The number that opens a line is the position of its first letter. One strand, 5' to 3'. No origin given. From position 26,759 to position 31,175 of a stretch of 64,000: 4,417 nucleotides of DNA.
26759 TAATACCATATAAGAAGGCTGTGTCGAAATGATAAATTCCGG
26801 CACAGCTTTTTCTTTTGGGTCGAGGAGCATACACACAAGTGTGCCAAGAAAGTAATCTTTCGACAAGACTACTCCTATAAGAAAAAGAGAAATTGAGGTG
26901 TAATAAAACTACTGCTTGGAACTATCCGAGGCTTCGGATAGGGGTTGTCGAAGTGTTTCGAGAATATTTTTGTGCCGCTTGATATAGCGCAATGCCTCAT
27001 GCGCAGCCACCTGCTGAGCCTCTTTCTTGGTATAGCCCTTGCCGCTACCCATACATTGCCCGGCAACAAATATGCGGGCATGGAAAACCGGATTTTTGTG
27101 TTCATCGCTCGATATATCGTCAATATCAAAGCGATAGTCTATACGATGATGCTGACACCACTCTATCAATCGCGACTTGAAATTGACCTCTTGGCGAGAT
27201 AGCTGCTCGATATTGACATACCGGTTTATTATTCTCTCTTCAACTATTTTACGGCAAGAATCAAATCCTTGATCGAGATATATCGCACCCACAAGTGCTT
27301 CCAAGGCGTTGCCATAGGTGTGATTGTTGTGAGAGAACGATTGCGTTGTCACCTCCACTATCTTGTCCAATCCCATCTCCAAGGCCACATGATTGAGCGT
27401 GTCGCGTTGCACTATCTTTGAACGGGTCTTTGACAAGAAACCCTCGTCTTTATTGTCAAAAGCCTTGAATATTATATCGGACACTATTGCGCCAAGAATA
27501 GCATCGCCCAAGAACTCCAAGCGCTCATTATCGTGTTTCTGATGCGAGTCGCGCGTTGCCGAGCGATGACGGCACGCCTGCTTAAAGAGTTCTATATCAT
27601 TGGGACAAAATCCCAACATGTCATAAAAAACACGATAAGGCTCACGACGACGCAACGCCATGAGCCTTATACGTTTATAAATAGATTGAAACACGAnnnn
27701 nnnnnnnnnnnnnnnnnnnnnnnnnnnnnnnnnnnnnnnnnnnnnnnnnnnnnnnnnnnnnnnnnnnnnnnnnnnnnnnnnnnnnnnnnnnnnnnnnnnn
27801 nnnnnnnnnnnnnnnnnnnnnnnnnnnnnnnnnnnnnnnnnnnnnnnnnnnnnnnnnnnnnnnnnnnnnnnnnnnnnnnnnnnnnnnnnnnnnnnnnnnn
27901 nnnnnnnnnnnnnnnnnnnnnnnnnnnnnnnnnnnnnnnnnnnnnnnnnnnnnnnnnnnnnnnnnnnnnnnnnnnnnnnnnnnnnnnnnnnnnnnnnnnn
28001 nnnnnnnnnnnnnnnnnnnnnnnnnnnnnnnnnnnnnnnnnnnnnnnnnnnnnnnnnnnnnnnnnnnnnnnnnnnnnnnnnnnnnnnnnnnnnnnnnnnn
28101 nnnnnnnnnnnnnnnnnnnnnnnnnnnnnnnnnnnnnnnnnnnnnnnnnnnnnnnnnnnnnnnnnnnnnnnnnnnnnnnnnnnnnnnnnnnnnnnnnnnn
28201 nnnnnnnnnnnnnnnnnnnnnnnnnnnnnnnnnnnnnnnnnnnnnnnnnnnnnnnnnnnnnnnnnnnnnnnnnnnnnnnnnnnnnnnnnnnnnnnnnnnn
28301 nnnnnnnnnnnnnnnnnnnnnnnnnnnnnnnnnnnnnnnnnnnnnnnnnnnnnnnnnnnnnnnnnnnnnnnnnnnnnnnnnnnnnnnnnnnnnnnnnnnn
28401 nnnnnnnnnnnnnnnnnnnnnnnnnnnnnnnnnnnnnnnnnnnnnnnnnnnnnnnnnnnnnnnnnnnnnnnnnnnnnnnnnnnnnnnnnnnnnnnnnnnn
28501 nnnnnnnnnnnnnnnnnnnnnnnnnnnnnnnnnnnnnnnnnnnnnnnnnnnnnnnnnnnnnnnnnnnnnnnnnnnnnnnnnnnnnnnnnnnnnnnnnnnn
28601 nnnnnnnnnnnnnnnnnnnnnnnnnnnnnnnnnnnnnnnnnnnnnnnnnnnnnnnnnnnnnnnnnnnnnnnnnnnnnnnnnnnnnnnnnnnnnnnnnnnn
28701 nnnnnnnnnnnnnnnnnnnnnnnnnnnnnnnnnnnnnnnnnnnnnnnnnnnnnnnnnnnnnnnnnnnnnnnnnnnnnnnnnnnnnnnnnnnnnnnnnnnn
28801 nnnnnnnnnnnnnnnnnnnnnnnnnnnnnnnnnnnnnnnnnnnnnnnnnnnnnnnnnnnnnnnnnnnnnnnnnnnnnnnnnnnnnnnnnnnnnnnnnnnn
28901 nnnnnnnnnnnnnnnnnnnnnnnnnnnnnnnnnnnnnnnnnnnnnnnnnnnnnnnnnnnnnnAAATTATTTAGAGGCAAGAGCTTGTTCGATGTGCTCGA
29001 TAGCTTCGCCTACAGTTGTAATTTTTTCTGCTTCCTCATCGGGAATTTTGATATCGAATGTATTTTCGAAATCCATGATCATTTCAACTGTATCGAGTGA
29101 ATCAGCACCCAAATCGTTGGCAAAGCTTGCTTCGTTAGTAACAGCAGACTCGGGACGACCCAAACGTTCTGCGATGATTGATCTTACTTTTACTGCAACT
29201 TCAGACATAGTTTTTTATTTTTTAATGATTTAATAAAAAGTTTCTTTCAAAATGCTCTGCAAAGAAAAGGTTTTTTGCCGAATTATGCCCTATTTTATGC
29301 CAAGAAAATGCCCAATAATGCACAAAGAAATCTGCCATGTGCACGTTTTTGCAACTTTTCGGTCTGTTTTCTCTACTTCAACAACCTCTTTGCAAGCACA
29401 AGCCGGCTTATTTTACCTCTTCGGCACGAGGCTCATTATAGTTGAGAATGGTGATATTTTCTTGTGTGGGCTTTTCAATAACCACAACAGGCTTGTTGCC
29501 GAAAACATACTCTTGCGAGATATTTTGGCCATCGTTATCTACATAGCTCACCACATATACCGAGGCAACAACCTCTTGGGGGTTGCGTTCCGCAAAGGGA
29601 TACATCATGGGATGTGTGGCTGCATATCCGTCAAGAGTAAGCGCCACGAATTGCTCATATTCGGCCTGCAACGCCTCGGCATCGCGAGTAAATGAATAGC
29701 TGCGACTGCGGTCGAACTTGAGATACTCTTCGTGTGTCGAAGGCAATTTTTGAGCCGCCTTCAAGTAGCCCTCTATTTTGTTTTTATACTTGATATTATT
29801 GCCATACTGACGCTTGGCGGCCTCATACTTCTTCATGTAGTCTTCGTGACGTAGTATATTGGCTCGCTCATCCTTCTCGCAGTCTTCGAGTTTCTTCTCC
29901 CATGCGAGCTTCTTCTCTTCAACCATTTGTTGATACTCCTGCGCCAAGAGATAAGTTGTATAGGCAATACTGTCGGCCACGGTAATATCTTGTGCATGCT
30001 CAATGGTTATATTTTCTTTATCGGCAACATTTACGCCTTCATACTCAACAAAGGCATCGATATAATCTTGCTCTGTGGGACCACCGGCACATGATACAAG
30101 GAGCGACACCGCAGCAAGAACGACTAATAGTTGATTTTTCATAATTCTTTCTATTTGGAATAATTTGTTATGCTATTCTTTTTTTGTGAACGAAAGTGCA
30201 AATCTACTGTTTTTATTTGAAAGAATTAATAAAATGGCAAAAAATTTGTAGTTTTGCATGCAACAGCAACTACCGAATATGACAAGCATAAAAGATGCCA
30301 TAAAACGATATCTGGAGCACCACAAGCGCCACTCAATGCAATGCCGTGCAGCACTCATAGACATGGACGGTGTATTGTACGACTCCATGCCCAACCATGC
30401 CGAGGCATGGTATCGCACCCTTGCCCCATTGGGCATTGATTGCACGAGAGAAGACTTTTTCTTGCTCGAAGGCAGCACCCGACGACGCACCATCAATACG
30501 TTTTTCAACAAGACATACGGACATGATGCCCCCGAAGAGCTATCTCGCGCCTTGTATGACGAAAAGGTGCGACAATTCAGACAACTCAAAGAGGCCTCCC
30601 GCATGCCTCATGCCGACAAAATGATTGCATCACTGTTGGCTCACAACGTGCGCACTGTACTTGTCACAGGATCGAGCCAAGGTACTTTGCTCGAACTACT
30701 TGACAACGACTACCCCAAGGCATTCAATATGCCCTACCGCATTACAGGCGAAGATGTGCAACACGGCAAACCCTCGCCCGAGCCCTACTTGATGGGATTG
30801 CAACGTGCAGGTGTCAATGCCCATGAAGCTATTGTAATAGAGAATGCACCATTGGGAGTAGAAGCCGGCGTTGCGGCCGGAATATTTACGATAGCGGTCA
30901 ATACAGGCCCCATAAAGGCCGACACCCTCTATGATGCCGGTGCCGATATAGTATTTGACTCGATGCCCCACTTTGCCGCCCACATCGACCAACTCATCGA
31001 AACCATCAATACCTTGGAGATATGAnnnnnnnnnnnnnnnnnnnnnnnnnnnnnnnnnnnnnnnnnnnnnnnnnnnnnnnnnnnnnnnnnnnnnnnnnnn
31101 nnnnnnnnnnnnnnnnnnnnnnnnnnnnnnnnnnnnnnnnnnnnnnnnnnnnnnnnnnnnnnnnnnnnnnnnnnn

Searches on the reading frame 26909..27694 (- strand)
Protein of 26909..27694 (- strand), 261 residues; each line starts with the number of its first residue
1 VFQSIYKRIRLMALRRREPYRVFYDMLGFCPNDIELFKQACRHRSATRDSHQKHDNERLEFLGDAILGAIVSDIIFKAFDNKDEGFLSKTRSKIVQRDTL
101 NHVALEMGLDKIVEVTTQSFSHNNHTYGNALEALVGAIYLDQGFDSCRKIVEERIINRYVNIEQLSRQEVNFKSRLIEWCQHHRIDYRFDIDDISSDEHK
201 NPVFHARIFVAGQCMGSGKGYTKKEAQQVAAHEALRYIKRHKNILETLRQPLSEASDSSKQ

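Call 83: search_protein_families(library=pfam, proteins=[window:26909-27694:-], max_evalue=0.0001)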
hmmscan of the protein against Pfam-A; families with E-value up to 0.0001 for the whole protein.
window:26909-27694:- (261 aa): 4 families
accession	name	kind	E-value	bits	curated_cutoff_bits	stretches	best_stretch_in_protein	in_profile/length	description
PF14622.11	Ribonucleas_3_3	-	6.4e-30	104.4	35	1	33-158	1-127/128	Ribonuclease-III-like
PF00636.31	Ribonuclease_3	-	3.5e-20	73.1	27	1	57-143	1-102/102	Ribonuclease III domain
PF00035.32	dsrm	-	1.1e-13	51.9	23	1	173-237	2-65/66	Double-stranded RNA binding motif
PF22935.1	RM44_endonuclase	-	2.4e-08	34.6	27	1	46-138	49-139/139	Large ribosomal subunit protein mL44, endonuclease domain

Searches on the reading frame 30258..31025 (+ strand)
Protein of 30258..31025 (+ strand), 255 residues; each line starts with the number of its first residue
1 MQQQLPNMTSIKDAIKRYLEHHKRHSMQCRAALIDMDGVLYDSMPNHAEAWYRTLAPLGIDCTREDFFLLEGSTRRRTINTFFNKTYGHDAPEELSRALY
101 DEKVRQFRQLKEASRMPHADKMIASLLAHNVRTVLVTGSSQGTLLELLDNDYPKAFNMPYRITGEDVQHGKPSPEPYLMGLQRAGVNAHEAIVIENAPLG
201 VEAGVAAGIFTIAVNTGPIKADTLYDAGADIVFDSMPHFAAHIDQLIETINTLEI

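Call 83: search_protein_families(library=pfam, proteins=[window:30258-31025:+], max_evalue=0.0001)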
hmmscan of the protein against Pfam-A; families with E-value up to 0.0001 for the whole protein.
window:30258-31025:+ (255 aa): 2 families
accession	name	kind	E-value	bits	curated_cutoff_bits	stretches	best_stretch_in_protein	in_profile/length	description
PF13419.12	HAD_2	-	9.5e-20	71.9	23.8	1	33-214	2-178/178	Haloacid dehalogenase-like hydrolase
PF00702.32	Hydrolase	-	3.8e-18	67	26.4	1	30-208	2-191/191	haloacid dehalogenase-like hydrolase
